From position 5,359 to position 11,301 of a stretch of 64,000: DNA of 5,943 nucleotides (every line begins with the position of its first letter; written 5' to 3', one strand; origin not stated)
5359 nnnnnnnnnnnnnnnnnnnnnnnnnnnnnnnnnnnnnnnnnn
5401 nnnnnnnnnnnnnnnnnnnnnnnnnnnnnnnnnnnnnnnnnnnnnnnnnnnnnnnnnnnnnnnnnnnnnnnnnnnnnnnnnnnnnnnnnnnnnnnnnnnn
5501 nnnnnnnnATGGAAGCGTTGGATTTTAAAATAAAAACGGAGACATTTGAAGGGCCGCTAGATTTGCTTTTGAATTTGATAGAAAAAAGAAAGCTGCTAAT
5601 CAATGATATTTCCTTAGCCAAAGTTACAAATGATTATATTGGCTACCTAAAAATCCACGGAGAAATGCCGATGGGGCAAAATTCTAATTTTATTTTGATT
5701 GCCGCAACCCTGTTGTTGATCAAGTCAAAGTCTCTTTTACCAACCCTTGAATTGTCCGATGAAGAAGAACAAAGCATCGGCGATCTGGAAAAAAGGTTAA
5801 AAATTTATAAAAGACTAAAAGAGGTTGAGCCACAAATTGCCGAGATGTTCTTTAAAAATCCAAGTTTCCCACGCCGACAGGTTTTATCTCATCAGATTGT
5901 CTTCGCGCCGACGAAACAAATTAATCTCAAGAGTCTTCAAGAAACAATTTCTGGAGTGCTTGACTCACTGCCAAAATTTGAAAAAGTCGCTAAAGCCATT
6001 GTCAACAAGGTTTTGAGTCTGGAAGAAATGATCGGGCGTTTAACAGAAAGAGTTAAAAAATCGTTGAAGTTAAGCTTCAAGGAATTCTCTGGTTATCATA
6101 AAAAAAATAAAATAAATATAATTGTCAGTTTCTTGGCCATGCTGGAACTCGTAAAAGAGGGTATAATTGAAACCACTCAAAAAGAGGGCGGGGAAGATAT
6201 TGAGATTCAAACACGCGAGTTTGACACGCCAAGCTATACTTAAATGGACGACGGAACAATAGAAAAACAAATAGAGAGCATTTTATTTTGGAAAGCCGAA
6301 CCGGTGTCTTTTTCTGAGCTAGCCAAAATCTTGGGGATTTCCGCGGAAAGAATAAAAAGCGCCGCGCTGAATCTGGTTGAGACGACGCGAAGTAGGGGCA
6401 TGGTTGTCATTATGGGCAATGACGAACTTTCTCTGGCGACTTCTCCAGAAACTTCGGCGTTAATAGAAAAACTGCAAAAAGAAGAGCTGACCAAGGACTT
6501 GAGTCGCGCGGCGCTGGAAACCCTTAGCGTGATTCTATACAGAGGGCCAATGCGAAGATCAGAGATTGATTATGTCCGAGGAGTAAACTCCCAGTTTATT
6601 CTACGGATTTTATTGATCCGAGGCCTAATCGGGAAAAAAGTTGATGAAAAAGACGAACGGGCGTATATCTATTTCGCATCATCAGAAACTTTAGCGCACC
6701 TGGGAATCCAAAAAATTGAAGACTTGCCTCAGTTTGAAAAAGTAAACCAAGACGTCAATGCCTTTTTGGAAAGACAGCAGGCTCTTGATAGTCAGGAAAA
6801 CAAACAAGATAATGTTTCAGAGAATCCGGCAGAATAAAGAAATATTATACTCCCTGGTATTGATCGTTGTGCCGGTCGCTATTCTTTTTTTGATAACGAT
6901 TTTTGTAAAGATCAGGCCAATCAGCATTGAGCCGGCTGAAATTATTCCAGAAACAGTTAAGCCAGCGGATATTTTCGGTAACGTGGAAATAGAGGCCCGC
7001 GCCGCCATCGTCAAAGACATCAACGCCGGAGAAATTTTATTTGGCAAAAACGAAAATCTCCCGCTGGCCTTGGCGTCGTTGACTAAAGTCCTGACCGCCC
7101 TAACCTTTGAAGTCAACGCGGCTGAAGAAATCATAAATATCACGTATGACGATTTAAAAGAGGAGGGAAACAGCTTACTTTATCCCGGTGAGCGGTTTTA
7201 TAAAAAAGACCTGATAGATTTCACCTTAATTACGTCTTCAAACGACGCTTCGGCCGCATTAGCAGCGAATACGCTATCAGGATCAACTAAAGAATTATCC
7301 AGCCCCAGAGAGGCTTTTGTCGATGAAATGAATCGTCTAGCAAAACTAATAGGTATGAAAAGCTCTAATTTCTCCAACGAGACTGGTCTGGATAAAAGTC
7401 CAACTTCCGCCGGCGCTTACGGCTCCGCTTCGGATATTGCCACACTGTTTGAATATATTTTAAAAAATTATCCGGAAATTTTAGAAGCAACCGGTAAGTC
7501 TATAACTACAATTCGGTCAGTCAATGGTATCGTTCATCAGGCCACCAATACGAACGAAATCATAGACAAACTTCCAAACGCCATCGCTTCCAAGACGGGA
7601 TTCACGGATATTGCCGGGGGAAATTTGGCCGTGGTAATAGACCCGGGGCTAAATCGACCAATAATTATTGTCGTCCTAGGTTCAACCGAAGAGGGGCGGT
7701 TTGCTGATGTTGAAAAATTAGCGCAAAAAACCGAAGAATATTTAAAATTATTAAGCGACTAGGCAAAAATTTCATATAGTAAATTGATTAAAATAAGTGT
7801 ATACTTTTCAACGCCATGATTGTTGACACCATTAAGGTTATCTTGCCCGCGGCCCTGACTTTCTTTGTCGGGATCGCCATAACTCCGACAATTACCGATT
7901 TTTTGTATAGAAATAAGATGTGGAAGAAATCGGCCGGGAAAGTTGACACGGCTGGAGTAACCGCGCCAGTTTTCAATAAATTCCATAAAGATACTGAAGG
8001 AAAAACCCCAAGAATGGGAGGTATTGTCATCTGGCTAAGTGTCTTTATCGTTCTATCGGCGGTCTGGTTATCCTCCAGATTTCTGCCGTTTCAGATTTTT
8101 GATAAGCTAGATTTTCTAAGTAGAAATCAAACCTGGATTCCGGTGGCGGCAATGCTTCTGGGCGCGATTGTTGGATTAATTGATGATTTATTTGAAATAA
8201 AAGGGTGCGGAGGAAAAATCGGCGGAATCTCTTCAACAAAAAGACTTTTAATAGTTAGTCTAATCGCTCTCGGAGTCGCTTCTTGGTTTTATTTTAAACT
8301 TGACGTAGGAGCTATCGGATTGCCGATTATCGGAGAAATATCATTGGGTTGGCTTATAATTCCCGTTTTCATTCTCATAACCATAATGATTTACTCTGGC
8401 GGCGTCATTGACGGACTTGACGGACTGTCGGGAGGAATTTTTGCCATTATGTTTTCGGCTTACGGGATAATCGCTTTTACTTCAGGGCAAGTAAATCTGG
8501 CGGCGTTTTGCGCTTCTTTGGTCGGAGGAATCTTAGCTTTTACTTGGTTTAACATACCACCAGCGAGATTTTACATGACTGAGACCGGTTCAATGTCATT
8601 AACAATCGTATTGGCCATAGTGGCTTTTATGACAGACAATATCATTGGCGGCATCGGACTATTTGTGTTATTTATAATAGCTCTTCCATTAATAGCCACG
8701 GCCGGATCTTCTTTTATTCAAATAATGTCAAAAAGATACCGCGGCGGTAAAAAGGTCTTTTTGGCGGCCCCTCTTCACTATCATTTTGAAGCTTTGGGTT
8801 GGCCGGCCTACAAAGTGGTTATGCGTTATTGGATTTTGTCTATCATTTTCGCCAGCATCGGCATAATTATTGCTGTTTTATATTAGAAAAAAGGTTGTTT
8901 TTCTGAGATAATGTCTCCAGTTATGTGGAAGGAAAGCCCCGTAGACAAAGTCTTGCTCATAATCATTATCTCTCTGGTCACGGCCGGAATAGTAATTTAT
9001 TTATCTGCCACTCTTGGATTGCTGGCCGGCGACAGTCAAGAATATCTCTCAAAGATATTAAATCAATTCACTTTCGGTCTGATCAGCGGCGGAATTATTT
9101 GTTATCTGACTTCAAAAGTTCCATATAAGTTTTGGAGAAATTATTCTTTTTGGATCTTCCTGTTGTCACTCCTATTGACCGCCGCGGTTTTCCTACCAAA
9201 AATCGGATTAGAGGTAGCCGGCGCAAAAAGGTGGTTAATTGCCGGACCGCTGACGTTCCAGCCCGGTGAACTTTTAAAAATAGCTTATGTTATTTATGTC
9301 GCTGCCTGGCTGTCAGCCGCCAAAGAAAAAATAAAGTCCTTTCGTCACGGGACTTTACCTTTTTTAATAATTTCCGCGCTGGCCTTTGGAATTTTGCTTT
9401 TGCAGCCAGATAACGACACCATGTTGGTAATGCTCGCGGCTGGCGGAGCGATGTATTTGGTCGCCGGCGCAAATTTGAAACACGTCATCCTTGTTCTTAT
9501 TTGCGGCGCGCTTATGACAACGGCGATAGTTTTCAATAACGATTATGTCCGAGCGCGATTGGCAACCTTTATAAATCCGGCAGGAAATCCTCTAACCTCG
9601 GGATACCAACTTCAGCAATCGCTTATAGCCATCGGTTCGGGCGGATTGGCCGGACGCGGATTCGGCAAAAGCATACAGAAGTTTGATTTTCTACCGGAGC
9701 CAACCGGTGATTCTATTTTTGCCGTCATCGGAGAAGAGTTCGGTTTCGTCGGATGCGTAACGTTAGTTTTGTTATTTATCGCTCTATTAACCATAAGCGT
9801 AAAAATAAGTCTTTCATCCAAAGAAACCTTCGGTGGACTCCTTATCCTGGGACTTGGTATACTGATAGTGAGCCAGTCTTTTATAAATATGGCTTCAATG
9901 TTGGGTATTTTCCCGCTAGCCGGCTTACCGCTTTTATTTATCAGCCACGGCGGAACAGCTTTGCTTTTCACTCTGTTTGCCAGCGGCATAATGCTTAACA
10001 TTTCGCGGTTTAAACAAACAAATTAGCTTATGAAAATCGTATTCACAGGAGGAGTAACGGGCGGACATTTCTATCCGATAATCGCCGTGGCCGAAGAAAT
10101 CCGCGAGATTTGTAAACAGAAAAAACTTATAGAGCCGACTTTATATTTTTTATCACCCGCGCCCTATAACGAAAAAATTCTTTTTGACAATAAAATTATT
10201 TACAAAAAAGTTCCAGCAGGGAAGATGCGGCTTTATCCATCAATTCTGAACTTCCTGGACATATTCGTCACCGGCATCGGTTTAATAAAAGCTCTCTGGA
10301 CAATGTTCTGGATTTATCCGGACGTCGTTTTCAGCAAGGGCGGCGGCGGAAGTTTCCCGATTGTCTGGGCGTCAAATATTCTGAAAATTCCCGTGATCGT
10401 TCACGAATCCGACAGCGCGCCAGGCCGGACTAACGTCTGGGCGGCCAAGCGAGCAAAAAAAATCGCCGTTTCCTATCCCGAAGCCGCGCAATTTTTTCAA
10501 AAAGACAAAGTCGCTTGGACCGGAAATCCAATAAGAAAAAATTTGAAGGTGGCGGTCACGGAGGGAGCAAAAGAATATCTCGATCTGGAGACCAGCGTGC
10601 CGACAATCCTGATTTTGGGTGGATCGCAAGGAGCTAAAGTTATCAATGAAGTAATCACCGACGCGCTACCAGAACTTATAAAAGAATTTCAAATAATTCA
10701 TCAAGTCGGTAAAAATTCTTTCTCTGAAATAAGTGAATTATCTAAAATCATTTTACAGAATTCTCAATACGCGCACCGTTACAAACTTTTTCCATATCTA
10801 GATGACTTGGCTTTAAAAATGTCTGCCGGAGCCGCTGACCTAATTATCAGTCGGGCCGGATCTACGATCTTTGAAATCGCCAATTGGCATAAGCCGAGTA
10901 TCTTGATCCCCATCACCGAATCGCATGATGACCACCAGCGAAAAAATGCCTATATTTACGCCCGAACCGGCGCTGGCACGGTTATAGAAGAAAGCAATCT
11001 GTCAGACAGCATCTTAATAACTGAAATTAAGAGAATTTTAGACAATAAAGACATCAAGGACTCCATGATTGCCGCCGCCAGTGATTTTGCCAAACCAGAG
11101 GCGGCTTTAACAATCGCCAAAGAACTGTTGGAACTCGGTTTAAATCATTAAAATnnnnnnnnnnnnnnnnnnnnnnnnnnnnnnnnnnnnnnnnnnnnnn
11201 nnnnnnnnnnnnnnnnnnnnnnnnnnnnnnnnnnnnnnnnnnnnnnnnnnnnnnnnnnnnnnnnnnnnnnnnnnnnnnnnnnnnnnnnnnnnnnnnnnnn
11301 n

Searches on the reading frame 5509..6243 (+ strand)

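Call 79: search_protein_families(library=pfam, proteins=[window:5509-6243:+], max_evalue=0.001)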
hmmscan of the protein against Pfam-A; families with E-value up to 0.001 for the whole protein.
window:5509-6243:+ (244 aa): 1 family
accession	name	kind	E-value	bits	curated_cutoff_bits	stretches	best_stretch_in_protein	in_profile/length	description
PF02616.19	SMC_ScpA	-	1.9e-20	74.3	24.6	1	23-234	1-230/232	Segregation and condensation protein ScpA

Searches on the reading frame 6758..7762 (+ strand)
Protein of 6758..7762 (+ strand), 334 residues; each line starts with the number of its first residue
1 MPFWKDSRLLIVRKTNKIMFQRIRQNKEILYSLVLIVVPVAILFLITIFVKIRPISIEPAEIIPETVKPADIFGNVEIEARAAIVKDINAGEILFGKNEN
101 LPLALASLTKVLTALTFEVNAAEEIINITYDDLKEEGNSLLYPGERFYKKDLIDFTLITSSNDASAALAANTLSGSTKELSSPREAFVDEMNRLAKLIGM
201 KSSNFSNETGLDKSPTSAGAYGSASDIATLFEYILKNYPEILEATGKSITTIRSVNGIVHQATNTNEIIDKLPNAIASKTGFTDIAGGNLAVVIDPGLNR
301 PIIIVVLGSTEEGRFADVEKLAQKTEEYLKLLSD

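Call 79: search_protein_families(library=pfam, proteins=[window:6758-7762:+], max_evalue=0.001)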
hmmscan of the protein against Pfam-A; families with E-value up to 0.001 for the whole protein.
window:6758-7762:+ (334 aa): 1 family
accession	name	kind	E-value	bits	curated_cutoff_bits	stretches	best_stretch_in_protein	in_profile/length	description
PF00768.25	Peptidase_S11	-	5.3e-35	121.5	27.6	1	76-309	8-237/239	D-alanyl-D-alanine carboxypeptidase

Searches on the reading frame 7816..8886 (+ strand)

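Call 14: search_protein_families(library=pfam, proteins=[window:7816-8886:+], max_evalue=0.001)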
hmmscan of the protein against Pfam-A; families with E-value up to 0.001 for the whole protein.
window:7816-8886:+ (356 aa): 1 family
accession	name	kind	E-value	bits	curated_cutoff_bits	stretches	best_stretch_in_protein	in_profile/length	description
PF00953.26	Glycos_transf_4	-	1.5e-21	77.5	27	1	109-272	4-158/160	Glycosyl transferase family 4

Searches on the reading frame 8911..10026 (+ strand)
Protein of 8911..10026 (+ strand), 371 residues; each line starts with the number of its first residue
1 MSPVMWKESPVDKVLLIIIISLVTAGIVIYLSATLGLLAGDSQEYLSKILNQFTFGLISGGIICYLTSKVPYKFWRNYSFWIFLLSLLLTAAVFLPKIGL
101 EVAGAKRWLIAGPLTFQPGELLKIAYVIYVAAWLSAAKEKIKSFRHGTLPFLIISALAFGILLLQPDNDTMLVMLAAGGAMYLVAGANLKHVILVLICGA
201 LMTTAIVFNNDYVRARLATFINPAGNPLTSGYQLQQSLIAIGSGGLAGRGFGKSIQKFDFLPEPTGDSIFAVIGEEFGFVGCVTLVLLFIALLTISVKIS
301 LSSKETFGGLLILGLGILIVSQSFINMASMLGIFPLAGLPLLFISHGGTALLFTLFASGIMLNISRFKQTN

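Call 14: search_protein_families(library=pfam, proteins=[window:8911-10026:+], max_evalue=0.001)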
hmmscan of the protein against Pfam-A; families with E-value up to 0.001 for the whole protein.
window:8911-10026:+ (371 aa): 1 family
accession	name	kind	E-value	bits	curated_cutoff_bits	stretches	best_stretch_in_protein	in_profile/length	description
PF01098.24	FTSW_RODA_SPOVE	-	9.3e-89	298.3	26.4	1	15-369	3-355/356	Cell cycle protein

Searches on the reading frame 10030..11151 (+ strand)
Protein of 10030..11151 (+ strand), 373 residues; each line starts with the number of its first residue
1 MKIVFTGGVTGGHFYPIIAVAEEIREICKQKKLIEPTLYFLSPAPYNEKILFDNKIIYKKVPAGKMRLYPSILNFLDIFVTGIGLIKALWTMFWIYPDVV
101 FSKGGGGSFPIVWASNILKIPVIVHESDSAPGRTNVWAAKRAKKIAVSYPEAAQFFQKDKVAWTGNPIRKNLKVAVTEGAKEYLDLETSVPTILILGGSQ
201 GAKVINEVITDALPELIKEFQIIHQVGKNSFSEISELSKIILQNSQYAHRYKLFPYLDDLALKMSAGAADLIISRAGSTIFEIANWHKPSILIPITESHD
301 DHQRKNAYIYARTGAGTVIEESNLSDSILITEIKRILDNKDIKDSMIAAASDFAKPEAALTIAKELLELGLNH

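Call 14: search_protein_families(library=pfam, proteins=[window:10030-11151:+], max_evalue=0.001)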
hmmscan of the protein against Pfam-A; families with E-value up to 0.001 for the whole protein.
window:10030-11151:+ (373 aa): 2 families
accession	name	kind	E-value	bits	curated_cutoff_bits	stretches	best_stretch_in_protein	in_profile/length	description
PF04101.22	Glyco_tran_28_C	-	3.8e-33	115.3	22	1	192-357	1-161/166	Glycosyltransferase family 28 C-terminal domain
PF03033.26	Glyco_transf_28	-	1e-20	74.6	26.2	1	3-146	1-138/139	Glycosyltransferase family 28 N-terminal domain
